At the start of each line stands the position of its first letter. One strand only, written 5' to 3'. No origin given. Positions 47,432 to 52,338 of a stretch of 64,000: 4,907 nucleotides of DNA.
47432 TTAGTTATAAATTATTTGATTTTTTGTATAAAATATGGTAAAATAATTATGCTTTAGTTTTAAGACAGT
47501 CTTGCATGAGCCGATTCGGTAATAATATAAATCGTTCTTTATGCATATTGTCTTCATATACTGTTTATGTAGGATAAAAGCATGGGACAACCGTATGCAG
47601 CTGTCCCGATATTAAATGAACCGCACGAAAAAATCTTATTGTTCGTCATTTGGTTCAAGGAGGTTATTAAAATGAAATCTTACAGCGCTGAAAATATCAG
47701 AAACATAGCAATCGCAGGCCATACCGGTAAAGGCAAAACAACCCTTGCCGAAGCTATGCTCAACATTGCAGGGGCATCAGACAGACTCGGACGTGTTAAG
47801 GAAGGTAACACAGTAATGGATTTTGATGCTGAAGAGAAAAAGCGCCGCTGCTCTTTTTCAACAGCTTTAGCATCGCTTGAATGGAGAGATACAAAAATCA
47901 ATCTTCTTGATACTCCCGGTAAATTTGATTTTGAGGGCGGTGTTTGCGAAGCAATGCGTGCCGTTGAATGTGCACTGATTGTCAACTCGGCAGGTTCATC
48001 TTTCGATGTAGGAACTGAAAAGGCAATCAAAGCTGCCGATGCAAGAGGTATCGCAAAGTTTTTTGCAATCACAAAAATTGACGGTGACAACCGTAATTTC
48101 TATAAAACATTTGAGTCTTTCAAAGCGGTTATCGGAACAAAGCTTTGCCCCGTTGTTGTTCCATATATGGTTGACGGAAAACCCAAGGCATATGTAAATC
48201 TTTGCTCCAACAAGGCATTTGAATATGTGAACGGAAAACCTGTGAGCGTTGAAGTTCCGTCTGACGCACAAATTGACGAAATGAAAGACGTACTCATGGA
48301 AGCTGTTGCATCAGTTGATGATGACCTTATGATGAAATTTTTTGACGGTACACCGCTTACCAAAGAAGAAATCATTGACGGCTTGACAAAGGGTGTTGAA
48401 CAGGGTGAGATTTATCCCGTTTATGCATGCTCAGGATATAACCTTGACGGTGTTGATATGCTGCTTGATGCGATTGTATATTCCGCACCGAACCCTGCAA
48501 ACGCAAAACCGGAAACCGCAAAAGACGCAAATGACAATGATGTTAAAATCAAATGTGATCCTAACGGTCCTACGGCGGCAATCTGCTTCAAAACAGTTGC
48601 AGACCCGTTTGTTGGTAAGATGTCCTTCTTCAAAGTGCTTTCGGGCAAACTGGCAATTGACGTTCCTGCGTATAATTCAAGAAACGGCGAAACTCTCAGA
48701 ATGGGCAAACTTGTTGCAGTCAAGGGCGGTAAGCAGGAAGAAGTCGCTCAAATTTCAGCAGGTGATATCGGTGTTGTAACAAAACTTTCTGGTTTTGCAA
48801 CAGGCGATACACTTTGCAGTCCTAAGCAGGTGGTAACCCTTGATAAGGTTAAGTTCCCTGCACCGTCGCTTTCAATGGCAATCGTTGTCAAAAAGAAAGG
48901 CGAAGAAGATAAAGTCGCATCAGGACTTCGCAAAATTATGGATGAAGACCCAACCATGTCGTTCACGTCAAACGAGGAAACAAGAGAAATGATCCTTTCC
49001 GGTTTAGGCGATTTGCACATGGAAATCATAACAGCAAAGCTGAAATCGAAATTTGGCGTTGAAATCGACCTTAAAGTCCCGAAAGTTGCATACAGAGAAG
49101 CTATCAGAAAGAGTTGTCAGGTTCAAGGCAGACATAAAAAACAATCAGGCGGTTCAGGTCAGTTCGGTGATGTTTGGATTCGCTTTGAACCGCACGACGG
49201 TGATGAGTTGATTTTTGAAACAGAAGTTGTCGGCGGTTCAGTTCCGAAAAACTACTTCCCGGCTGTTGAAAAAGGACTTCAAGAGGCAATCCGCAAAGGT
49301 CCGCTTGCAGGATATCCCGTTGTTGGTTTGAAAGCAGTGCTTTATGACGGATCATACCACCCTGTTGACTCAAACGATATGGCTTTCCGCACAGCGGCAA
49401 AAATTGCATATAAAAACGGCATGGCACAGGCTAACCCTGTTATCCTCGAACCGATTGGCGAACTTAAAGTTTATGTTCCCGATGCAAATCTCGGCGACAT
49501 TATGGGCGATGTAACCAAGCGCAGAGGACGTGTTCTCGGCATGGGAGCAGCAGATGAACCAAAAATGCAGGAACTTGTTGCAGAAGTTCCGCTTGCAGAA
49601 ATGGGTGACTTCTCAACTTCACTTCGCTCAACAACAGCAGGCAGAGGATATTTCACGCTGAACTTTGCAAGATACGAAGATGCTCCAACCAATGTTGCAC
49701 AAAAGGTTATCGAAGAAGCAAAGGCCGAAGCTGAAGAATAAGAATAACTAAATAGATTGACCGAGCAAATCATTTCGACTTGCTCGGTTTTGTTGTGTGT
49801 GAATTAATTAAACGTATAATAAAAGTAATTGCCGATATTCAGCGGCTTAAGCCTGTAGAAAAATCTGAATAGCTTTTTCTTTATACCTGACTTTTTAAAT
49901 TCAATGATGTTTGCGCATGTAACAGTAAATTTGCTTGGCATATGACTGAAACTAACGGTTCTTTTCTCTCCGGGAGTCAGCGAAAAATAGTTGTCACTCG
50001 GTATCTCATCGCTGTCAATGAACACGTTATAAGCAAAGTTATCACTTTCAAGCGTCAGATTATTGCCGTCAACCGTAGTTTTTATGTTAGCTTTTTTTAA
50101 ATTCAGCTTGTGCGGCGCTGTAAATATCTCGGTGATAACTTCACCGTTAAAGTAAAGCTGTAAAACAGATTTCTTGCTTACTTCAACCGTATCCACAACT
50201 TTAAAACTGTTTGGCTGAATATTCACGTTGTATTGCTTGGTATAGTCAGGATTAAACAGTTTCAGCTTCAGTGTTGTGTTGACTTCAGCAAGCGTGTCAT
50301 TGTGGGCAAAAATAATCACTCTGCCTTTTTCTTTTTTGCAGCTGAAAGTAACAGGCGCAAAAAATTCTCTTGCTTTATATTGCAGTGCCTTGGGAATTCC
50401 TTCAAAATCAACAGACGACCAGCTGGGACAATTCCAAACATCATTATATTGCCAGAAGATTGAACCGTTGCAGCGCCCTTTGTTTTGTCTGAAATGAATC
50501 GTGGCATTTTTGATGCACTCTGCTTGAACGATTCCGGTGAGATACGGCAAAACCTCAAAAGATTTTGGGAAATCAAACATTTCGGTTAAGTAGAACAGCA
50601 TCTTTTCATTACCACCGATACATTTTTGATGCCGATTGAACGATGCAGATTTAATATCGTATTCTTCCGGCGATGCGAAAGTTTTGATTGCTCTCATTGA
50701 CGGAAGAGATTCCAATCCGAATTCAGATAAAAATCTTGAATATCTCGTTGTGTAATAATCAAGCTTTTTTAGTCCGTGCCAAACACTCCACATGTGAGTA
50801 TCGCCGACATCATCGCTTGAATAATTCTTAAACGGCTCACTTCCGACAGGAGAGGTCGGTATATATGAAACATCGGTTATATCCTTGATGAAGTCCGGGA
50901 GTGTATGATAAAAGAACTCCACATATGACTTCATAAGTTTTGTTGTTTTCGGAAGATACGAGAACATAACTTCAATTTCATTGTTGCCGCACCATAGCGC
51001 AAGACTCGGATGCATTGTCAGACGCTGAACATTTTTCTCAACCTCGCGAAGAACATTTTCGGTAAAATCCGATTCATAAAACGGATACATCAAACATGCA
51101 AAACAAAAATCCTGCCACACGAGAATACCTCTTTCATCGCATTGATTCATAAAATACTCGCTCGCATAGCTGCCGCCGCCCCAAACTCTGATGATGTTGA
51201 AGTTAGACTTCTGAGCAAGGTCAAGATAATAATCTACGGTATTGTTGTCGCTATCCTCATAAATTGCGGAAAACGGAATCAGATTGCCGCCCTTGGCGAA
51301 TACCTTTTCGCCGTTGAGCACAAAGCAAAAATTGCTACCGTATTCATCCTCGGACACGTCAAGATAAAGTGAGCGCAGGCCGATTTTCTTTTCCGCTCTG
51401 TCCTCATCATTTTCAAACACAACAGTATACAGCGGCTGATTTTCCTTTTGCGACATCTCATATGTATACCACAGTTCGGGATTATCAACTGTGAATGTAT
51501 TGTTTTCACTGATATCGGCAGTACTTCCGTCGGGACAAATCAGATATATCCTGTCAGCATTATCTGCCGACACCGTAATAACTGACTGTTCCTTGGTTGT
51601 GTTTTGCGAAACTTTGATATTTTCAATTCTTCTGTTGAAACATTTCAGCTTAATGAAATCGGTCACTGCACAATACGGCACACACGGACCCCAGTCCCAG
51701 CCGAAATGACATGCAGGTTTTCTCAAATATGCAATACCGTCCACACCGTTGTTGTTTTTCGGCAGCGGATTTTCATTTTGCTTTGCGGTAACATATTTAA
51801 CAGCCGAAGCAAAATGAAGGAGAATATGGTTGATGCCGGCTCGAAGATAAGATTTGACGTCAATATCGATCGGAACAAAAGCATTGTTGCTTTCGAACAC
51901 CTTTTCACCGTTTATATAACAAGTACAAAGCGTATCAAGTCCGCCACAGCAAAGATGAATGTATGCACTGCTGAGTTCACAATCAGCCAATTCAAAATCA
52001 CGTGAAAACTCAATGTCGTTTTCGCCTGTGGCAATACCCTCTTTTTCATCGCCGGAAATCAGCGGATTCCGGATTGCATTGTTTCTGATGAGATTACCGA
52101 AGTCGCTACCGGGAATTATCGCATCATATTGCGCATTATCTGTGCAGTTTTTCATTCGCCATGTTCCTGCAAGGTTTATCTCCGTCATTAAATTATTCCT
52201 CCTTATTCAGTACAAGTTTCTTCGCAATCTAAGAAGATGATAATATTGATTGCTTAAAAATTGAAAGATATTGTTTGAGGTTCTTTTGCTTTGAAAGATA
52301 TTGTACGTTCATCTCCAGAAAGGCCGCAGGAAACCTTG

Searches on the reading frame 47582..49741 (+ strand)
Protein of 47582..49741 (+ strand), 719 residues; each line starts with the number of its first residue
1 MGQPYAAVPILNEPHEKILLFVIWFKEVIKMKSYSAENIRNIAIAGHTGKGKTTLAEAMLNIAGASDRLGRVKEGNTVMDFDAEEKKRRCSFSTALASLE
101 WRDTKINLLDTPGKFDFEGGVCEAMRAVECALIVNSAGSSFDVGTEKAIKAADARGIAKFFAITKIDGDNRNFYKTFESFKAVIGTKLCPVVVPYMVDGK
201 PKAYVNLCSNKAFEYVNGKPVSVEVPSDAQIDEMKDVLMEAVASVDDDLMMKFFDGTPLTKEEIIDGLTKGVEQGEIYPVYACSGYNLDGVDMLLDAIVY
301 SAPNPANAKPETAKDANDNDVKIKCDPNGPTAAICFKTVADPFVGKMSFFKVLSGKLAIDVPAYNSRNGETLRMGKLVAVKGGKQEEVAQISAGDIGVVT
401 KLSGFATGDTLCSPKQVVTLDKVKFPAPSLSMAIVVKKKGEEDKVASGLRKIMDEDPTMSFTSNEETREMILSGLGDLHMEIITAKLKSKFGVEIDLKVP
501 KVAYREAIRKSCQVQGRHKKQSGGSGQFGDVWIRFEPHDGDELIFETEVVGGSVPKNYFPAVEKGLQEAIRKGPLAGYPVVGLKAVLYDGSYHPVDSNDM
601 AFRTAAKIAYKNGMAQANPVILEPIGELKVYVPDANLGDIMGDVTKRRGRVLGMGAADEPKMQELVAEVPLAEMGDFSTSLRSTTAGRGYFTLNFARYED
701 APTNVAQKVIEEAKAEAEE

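Call 12: search_protein_families(library=pfam, proteins=[window:47582-49741:+], max_evalue=0.001)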
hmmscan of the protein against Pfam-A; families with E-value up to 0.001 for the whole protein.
window:47582-49741:+ (719 aa): 7 families
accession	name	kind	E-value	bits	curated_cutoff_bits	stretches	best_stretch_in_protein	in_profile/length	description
PF03764.24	EFG_IV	-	2.4e-42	144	24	1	500-618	1-121/121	Elongation factor G, domain IV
PF00009.33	GTP_EFTU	-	8.2e-35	120.5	26.5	1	37-303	1-187/188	Elongation factor Tu GTP binding domain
PF14492.12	EFG_III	-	1.8e-25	89.2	27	1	425-498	1-74/75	Elongation Factor G, domain III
PF00679.30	EFG_C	-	3.8e-23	81.8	27.9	1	621-708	2-88/89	Elongation factor G C-terminus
PF22042.2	EF-G_D2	-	1.8e-12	47.6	27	1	332-413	3-83/84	Elongation factor G domain 2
PF16658.11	RF3_C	-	3e-06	27.5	40.1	1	427-510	8-91/132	Class II release factor RF3, C-terminal domain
PF03144.31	GTP_EFTU_D2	-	3.9e-05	24.4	30.3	1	345-412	1-73/73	Elongation factor Tu domain 2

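Call 62: list_cluster_members(proteins=[window:47582-49741:+, window:34404-35783:+, window:25206-26948:-])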
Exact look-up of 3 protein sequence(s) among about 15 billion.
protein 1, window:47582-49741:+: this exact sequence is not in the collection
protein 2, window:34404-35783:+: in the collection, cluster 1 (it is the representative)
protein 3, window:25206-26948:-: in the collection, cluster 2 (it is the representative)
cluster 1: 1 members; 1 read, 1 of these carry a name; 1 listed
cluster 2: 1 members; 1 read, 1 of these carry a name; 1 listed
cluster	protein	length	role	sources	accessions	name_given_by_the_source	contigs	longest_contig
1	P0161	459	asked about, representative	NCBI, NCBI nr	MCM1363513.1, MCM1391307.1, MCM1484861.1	MAG: glycine--tRNA ligase [Faecalibacterium sp.] | glycine--tRNA ligase [Ruminococcus sp.]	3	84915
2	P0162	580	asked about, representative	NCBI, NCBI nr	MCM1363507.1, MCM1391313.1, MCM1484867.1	MAG: leucine-rich repeat protein [Faecalibacterium sp.] | leucine-rich repeat protein [Ruminococcus sp.]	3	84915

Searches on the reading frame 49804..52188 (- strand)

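Call 12: search_protein_families(library=pfam, proteins=[window:49804-52188:-], max_evalue=0.001)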
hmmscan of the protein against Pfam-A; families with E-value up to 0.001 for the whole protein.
window:49804-52188:- (794 aa): 4 families
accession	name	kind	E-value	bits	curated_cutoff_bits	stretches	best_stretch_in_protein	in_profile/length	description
PF22666.2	Glyco_hydro_2_N2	-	9e-36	123.9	27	1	10-173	1-163/167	Glycosyl hydrolase 2 galactose-binding domain-like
PF17753.7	Ig_mannosidase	-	3.3e-11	43.1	22.6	1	698-750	2-69/81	Ig-fold domain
PF00703.27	Glyco_hydro_2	-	4.9e-05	24.5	23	1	200-272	53-109/109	Glycosyl hydrolases family 2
PF02837.24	Glyco_hydro_2_N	-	6.9e-05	23.3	28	1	60-124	68-131/169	Glycosyl hydrolases family 2, sugar binding domain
